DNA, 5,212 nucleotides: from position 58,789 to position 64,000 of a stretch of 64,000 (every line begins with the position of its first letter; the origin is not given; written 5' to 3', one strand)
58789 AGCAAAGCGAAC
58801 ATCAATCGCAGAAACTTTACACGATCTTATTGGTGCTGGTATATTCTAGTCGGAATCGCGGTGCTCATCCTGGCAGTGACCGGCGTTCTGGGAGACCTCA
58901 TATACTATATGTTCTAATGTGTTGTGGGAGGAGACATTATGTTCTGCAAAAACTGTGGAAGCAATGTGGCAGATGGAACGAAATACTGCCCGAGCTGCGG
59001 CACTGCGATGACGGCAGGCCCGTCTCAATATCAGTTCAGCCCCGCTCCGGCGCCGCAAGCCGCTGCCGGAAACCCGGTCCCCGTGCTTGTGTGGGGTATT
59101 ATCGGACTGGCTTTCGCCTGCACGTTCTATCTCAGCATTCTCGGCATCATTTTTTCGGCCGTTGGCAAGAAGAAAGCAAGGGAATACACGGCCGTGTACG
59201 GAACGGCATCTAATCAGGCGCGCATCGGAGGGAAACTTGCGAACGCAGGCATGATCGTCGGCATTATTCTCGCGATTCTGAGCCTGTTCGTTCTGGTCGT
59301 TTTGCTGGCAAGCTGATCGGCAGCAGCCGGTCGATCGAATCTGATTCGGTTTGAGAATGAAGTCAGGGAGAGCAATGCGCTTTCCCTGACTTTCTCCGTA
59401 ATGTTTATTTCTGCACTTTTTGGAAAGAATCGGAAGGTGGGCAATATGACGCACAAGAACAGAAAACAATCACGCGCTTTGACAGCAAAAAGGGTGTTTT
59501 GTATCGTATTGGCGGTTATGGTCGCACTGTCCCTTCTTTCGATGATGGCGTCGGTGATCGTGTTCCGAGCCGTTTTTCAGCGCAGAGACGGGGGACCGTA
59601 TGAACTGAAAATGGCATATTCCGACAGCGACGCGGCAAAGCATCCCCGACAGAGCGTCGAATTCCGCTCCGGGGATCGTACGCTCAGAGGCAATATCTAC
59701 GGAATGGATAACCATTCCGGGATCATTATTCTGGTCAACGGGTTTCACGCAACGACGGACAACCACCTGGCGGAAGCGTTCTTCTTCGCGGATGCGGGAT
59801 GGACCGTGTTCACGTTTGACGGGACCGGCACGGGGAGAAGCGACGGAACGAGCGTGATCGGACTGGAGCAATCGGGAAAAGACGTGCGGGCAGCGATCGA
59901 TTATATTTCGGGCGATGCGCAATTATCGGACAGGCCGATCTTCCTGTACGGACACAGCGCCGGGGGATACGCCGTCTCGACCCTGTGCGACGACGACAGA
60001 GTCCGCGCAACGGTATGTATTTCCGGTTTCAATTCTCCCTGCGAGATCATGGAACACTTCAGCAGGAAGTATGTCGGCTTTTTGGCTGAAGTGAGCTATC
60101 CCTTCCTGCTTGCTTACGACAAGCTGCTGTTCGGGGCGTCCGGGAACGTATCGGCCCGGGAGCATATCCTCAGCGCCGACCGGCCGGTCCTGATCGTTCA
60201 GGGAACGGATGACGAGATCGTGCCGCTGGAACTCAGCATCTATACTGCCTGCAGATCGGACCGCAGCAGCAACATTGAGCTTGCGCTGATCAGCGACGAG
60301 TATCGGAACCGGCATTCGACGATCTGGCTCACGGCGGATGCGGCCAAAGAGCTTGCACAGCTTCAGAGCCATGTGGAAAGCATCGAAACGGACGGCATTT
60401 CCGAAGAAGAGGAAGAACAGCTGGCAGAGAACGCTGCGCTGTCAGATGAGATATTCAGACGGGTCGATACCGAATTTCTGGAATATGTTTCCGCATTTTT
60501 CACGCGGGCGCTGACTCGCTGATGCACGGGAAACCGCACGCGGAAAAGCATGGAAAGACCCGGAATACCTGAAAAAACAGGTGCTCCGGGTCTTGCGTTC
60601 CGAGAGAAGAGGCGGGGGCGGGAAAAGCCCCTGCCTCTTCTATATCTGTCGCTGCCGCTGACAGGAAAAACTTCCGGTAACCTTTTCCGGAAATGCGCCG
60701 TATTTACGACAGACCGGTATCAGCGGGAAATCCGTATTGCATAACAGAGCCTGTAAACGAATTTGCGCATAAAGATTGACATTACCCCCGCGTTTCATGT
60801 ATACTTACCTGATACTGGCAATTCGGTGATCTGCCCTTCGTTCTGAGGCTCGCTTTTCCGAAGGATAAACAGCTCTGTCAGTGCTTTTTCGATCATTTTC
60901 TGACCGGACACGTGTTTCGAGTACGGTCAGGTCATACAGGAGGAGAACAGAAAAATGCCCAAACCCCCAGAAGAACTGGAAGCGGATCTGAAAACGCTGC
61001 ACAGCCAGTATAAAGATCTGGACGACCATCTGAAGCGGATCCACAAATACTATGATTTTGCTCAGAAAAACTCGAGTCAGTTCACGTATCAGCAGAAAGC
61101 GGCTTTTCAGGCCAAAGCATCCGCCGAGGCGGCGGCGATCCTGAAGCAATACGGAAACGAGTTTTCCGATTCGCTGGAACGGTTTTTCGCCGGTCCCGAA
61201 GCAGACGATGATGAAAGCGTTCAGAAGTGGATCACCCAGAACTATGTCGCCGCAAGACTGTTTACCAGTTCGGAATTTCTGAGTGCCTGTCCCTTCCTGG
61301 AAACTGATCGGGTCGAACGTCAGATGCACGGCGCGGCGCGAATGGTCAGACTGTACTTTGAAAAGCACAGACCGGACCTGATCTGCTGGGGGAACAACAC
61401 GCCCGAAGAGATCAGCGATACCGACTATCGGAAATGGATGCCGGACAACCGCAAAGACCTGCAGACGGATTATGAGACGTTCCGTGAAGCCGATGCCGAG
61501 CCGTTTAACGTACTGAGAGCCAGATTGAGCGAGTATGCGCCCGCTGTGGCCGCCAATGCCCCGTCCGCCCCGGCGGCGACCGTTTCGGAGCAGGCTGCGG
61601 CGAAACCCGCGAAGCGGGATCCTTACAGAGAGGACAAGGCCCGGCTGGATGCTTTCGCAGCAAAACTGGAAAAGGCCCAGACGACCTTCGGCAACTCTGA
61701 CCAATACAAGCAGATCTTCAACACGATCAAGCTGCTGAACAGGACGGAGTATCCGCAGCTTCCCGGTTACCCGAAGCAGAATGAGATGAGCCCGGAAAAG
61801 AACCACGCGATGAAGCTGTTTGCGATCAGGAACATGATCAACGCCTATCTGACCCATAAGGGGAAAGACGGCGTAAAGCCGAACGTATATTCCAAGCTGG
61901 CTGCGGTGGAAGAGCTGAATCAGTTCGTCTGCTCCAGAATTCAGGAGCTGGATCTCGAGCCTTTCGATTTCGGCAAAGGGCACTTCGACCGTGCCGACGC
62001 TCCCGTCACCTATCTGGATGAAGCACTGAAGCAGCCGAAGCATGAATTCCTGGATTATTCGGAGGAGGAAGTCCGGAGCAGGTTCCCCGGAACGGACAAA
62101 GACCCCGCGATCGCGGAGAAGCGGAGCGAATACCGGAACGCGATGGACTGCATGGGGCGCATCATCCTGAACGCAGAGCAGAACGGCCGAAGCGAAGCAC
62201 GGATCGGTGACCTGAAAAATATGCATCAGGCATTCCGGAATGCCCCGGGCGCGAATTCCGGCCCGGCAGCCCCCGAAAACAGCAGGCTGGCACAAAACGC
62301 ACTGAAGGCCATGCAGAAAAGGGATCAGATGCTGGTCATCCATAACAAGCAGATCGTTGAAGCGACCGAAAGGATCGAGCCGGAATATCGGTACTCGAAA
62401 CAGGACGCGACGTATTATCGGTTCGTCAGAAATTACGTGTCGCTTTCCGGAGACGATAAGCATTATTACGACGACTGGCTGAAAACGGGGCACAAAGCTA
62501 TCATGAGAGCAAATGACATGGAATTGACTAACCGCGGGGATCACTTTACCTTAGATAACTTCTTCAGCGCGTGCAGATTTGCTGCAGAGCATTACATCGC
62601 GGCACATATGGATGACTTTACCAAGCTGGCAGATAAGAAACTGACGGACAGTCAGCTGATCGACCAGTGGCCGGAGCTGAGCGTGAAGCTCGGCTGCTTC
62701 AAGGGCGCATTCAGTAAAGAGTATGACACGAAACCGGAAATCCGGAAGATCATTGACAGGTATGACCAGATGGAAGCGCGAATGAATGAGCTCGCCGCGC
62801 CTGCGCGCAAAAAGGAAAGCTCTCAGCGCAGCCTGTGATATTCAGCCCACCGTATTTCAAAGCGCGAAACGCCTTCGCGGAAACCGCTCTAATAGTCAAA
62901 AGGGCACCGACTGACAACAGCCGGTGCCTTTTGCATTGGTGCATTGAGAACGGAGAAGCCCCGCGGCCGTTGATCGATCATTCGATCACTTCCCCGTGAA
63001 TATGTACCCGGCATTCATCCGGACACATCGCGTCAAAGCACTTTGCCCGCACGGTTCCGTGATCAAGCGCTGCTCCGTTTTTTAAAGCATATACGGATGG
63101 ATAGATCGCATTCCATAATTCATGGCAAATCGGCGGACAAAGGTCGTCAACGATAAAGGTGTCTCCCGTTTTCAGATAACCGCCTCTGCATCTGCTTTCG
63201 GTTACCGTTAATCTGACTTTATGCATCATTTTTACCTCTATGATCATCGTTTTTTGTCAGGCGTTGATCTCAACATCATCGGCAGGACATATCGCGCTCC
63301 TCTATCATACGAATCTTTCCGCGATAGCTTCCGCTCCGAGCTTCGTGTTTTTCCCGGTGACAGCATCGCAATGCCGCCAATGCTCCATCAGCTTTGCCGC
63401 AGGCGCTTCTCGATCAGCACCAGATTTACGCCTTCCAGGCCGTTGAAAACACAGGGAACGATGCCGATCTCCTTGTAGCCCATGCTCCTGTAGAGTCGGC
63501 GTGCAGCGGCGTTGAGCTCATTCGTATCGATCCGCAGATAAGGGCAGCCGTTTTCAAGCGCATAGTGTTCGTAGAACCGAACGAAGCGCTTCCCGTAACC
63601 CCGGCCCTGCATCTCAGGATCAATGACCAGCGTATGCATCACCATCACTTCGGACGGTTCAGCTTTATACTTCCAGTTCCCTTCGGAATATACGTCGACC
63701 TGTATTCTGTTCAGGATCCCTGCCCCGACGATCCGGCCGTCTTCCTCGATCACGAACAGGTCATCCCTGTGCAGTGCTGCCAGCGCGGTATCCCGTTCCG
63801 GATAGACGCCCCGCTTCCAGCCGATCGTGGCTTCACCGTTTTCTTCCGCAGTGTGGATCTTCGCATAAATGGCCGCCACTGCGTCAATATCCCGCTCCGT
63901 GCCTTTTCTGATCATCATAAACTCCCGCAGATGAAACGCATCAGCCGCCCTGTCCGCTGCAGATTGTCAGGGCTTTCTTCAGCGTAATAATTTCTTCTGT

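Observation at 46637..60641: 14-gene, single-strand, translationally coupled acyl-activation / carrier / acyl-transfer cluster: candidate undescribed lipid scavenging, remodelling or specialised-lipid system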

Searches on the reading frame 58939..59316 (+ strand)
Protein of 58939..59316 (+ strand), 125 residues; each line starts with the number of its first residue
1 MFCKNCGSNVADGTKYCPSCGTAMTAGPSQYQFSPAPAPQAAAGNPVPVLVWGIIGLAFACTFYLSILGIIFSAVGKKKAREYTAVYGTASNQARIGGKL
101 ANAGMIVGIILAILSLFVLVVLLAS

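Call 5: search_protein_families(library=pfam, proteins=[window:58939-59316:+], max_evalue=0.01)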
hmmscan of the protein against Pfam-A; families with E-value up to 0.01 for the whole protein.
window:58939-59316:+ (125 aa): 7 families
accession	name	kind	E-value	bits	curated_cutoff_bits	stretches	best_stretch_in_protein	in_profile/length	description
PF13240.11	Zn_Ribbon_1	-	2.1e-07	31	25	1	2-23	1-22/23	zinc-ribbon domain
PF13828.11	DUF4190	-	9.1e-06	25.8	35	1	50-116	6-60/62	Domain of unknown function (DUF4190)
PF12773.13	DZR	-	7.5e-05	23.3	27.3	1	3-25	1-23/45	Double zinc ribbon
PF13248.11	Zn_ribbon_3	-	0.00018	21.3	27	1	3-22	5-24/26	zinc-ribbon domain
PF14803.11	Zn_ribbon_Nudix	-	0.0033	17.8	25.6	0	15-25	1-11/34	Nudix N-terminal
PF17032.10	Zn_ribbon_15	-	0.0061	17.8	28.9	0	2-21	54-73/73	zinc-ribbon family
PF11781.13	Zn_ribbon_RRN7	-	0.0071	16.4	27.1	0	3-22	7-29/32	Zinc-finger of RNA-polymerase I-specific TFIIB, Rrn7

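Call 62: search_protein_families(library=ncbifam, proteins=[window:58939-59316:+], max_evalue=0.001)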
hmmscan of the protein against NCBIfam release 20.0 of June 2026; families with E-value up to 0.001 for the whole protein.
window:58939-59316:+ (125 aa): 1 family
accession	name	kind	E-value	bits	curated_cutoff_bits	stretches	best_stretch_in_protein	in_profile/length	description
NF040945.1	CCC_membrane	equivalog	2.3e-05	24.7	65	1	47-123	3-76/99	CCC motif membrane protein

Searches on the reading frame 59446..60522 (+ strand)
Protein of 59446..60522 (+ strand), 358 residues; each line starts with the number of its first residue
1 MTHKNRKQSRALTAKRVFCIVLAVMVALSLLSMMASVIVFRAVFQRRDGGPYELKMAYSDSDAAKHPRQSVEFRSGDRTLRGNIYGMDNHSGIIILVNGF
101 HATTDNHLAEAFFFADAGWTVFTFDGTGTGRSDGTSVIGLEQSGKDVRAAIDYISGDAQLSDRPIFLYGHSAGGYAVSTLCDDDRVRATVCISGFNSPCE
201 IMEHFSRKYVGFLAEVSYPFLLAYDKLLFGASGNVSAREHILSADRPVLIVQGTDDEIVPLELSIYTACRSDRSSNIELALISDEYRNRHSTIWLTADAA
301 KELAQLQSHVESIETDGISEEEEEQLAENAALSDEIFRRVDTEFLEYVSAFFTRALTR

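Call 5: search_protein_families(library=pfam, proteins=[window:59446-60522:+], max_evalue=0.01)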
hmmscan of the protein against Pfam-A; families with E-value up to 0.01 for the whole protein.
window:59446-60522:+ (358 aa): 7 families
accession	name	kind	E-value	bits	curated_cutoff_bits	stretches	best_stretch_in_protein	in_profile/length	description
PF12146.15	Hydrolase_4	-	5.5e-15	55.7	27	1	89-194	2-109/239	Serine aminopeptidase, S33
PF00561.26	Abhydrolase_1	-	3.1e-12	47.1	25.8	1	93-212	2-123/245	alpha/beta hydrolase fold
PF02129.25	Peptidase_S15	-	3.2e-07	30.7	23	1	59-194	35-128/262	X-Pro dipeptidyl-peptidase (S15 family)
PF12697.13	Abhydrolase_6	-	5.5e-07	30.9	26.3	1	94-210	1-94/217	Alpha/beta hydrolase family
PF00326.27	Peptidase_S9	-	1.3e-06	28.6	22.6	1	110-267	6-166/213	Prolyl oligopeptidase family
PF20434.5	BD-FAE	-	4.6e-06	26.7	26.8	0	235-264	179-208/215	BD-FAE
PF20408.4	Abhydrolase_11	-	0.0048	17.1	27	0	159-192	72-105/193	Alpha/beta hydrolase domain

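Call 62: search_protein_families(library=ncbifam, proteins=[window:59446-60522:+], max_evalue=0.001)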
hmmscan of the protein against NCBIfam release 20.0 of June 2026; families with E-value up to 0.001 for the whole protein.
window:59446-60522:+ (358 aa): 2 families
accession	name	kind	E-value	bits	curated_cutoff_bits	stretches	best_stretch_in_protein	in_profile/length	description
NF047920.1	lactonase_UilS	equivalog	2.2e-08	34.2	400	1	89-195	22-131/285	UilS family quorum-quenching N-acyl-homoserine lactonase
TIGR03100.1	hydr1_PEP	hypoth_equivalog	7.6e-07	28.7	168.45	1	89-191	25-129/274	hydrolase 1, exosortase A system-associated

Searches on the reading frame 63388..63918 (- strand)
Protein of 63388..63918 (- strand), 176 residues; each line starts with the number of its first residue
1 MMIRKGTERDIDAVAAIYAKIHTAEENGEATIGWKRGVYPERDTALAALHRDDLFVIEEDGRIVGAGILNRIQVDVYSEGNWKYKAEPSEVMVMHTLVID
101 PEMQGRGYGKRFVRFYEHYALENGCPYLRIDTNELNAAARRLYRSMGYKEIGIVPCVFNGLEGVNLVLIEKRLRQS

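Call 27: search_protein_families(library=pfam, proteins=[window:63388-63918:-], max_evalue=0.0001)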
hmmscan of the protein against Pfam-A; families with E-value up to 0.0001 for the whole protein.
window:63388-63918:- (176 aa): 6 families
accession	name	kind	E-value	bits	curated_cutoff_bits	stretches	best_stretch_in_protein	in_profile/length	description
PF00583.31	Acetyltransf_1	-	2.2e-17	63.8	20.7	1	34-148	16-116/116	Acetyltransferase (GNAT) family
PF13508.13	Acetyltransf_7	-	3.9e-13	50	27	1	52-150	3-84/84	Acetyltransferase (GNAT) domain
PF13673.13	Acetyltransf_10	-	1.8e-08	34.8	23.6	1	54-166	33-124/128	Acetyltransferase (GNAT) domain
PF13302.13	Acetyltransf_3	-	1.7e-05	26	25.4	1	3-149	4-138/138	Acetyltransferase (GNAT) domain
PF13527.13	Acetyltransf_9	-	2.5e-05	24.7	25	1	3-149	2-125/127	Acetyltransferase (GNAT) domain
PF14542.12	Acetyltransf_CG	-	5e-05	23.8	30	1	74-124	6-57/80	GCN5-related N-acetyl-transferase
